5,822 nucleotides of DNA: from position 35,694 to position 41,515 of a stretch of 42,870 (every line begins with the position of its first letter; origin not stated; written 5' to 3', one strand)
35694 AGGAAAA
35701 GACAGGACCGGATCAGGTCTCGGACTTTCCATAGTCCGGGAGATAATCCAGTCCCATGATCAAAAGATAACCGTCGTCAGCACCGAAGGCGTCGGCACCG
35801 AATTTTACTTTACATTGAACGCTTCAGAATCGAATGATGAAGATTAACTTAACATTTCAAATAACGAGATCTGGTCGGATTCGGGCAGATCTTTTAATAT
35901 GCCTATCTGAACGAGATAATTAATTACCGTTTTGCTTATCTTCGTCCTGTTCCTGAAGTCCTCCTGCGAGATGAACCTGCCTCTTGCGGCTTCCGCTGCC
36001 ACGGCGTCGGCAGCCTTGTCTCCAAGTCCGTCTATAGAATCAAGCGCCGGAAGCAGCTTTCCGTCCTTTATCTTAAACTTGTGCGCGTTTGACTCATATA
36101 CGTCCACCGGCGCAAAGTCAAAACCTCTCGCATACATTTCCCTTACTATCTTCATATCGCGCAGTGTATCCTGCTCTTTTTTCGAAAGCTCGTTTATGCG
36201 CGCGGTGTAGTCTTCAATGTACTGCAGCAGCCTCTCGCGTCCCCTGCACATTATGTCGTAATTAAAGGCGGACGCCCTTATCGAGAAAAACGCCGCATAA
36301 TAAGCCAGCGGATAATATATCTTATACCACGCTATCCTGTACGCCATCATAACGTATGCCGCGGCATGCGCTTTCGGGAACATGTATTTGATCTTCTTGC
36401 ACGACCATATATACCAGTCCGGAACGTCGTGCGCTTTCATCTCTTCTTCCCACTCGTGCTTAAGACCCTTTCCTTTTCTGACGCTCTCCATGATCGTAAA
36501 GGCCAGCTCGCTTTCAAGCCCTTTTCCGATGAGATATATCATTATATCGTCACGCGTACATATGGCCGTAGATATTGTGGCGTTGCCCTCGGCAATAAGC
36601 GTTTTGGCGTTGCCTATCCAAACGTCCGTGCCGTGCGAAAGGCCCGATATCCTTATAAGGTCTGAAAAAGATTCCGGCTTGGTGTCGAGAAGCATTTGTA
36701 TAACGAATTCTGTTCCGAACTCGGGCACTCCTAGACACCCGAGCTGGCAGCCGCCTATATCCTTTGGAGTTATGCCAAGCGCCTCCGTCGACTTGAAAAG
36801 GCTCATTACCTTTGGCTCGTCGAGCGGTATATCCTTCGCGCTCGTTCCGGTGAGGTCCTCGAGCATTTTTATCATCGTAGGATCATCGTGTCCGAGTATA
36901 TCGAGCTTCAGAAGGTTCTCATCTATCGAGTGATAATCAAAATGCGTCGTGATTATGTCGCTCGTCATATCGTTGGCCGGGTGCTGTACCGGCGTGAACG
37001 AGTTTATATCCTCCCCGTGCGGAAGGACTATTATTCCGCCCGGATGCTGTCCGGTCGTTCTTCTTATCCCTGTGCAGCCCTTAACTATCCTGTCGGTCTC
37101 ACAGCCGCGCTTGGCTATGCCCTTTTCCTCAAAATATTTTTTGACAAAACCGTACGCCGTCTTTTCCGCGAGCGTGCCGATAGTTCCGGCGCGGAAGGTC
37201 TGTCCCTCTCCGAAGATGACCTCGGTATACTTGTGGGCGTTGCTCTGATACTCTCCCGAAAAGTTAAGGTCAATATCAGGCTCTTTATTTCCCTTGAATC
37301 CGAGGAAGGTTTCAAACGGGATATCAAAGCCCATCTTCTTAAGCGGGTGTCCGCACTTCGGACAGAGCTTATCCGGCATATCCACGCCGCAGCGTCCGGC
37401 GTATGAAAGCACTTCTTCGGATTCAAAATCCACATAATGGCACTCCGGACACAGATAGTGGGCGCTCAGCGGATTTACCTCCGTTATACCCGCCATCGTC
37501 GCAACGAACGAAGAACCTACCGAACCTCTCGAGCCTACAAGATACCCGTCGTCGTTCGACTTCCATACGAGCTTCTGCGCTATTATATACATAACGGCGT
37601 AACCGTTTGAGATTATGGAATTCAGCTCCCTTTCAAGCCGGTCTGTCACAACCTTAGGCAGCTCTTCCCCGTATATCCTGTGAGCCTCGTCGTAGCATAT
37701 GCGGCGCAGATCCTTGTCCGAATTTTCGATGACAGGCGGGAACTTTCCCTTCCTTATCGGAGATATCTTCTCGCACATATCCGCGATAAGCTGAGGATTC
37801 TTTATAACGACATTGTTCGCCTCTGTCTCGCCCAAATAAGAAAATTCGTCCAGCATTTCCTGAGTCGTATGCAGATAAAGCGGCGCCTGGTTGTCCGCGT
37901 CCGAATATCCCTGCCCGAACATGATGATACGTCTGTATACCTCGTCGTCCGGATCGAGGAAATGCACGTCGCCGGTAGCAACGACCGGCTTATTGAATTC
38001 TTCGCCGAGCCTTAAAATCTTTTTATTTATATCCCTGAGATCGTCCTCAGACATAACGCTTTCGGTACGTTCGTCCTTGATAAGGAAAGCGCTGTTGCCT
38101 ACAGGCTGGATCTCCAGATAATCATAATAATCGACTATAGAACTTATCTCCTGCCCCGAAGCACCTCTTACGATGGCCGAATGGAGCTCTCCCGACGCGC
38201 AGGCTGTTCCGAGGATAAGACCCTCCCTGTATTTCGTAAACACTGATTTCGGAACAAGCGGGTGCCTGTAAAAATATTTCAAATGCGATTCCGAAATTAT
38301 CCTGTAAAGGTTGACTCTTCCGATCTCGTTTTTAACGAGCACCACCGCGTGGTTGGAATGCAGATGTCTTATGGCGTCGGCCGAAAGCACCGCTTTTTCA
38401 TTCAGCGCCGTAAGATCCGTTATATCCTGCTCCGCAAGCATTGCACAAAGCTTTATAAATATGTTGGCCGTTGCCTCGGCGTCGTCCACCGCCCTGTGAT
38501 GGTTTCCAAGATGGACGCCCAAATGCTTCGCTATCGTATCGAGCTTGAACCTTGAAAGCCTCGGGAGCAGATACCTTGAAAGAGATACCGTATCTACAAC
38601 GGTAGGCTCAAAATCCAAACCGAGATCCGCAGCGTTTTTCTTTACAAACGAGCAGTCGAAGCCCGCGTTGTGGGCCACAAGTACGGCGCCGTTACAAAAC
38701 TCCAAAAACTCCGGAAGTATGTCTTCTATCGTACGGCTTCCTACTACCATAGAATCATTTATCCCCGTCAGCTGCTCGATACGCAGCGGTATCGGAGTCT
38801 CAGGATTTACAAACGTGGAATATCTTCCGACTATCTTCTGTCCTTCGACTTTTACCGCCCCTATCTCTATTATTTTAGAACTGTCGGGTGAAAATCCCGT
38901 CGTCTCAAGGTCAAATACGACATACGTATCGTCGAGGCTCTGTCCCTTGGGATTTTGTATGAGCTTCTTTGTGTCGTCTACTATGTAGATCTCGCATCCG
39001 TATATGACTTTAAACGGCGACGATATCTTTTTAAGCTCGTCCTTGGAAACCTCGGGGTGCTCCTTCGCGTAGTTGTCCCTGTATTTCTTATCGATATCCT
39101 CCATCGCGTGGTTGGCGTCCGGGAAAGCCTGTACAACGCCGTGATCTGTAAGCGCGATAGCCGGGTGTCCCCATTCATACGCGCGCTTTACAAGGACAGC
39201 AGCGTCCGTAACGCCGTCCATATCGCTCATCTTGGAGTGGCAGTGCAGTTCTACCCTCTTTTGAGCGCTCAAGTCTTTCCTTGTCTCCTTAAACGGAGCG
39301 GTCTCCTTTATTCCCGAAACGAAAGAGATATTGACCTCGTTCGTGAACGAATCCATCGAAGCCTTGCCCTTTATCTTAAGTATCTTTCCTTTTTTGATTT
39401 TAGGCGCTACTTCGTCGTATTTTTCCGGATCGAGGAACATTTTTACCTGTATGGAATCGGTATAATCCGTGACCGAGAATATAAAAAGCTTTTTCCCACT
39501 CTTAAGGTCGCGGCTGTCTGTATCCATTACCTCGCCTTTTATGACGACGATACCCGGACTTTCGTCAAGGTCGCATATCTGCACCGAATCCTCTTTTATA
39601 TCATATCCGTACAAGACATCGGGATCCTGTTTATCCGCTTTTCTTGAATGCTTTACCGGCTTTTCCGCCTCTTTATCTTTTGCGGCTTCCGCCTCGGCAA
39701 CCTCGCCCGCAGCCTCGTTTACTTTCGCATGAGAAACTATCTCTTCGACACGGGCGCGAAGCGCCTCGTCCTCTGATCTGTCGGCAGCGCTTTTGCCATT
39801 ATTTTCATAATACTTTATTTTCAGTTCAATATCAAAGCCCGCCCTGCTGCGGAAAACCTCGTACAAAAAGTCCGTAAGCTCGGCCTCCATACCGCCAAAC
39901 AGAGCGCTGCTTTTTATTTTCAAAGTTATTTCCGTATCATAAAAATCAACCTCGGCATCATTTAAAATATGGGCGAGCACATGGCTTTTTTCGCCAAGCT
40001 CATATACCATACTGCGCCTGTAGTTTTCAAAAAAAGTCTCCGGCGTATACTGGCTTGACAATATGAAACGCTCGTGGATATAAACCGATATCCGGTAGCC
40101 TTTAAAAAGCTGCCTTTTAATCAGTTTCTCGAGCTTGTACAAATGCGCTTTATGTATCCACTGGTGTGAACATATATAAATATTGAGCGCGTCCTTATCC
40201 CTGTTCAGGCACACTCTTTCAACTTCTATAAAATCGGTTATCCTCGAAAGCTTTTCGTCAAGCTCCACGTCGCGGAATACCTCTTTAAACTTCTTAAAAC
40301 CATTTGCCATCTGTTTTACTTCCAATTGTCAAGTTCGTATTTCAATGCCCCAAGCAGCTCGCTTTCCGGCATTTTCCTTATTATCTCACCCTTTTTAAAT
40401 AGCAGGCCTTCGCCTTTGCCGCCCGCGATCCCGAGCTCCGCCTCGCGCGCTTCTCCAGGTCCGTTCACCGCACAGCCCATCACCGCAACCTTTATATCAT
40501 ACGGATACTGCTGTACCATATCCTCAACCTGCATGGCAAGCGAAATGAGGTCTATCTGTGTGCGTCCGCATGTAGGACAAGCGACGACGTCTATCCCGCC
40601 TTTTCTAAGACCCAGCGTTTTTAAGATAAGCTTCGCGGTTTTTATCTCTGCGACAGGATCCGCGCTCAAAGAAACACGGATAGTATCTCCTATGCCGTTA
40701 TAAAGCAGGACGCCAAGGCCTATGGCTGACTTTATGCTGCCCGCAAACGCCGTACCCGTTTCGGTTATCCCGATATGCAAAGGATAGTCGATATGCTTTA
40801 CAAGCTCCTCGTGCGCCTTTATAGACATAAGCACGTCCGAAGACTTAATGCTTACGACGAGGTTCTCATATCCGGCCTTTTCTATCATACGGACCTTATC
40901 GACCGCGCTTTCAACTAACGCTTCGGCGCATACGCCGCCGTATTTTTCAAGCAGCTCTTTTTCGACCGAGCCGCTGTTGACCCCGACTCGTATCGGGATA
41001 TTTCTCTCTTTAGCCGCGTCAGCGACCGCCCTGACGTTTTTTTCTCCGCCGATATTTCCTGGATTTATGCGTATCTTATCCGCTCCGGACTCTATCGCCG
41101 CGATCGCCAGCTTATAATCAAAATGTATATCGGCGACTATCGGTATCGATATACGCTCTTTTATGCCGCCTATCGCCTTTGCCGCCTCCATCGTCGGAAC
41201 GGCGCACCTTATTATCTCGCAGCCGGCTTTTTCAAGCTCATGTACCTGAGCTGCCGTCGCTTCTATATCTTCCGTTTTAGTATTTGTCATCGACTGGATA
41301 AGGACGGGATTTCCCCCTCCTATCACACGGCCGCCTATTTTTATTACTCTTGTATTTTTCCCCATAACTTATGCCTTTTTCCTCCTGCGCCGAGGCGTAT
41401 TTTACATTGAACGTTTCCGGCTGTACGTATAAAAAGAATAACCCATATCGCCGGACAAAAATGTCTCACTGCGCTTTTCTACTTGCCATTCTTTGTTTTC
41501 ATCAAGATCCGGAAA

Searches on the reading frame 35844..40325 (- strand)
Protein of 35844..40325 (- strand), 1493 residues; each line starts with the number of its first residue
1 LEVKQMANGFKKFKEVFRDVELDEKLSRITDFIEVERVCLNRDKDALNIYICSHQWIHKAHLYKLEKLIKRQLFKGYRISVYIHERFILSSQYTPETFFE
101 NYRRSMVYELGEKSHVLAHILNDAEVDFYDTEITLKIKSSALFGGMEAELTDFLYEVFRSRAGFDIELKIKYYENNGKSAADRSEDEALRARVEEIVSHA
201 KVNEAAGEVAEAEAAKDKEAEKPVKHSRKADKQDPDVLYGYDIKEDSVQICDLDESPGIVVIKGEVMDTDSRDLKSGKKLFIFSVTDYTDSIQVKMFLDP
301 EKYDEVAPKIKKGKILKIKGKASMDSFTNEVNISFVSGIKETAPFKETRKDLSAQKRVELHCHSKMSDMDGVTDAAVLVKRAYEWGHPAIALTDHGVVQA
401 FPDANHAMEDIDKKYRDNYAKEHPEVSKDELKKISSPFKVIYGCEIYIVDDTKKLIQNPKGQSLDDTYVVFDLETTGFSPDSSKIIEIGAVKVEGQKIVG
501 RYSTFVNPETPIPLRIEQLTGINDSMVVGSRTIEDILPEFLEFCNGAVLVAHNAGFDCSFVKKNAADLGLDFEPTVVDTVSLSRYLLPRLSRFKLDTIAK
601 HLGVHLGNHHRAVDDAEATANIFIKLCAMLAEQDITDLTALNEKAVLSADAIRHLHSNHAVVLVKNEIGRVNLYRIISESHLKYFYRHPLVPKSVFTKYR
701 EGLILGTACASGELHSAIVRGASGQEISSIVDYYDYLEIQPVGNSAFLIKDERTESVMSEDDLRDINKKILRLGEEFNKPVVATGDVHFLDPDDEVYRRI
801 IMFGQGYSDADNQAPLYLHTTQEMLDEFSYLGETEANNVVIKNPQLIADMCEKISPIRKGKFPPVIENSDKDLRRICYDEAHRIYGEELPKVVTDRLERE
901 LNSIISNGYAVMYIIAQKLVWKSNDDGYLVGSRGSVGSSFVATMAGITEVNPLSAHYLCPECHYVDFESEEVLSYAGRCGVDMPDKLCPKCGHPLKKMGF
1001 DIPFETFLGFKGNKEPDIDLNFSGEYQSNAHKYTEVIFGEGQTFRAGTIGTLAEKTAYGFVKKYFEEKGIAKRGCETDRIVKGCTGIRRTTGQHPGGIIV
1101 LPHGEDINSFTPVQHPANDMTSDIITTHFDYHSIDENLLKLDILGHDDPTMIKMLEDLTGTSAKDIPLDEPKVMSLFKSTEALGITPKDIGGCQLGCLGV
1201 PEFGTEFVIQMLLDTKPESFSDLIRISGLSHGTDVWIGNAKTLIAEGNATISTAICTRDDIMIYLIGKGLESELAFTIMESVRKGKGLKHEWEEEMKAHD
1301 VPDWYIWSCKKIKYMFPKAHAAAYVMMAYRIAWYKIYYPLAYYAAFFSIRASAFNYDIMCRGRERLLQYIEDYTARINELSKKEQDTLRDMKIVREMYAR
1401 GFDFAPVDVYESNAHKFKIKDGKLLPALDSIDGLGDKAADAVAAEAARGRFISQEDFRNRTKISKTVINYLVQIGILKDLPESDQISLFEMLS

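Call 53: search_protein_families(library=pfam, proteins=[window:35844-40325:-], max_evalue=0.00001)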
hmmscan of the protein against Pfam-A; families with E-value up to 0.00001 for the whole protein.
window:35844-40325:- (1493 aa): 7 families
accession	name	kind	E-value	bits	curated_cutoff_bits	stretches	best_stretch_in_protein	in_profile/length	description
PF07733.18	DNA_pol3_alpha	-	9.1e-57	193.1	23.9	1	872-1145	2-260/260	Bacterial DNA polymerase III alpha NTPase domain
PF00929.31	RNase_T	-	3.9e-34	119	24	1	469-623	1-164/164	Exonuclease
PF17657.6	DNA_pol3_finger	-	2.7e-24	85.8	22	1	1148-1296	1-162/166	Bacterial DNA polymerase III alpha subunit finger domain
PF02811.25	PHP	-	1.4e-23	84.5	26.4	1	359-734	1-148/164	PHP domain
PF14480.11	DNA_pol3_a_NI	-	5.1e-13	49.2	22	1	12-82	1-71/72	DNA polymerase III polC-type N-terminus I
PF14579.12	HHH_6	-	2.5e-12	47.2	25.6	1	1402-1481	2-84/90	Helix-hairpin-helix motif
PF01336.31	tRNA_anti-codon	-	2.8e-12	46.8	27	1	260-328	1-63/75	OB-fold nucleic acid binding domain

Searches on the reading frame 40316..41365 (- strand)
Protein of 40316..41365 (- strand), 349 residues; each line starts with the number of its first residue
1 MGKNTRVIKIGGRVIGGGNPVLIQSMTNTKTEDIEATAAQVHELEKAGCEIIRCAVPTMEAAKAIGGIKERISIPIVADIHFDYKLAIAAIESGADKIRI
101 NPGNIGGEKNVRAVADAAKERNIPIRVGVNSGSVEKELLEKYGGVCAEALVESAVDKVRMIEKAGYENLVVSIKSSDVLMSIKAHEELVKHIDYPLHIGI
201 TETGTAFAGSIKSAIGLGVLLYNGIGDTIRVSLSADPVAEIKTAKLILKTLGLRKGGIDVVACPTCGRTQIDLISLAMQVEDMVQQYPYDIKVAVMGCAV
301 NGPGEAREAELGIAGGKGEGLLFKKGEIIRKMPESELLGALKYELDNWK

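Call 53: search_protein_families(library=pfam, proteins=[window:40316-41365:-], max_evalue=0.00001)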
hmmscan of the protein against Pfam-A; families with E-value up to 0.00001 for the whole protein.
window:40316-41365:- (349 aa): 1 family
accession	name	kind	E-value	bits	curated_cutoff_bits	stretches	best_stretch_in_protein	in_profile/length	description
PF04551.19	GcpE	-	1e-148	495.4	32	1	5-346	1-342/343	GcpE protein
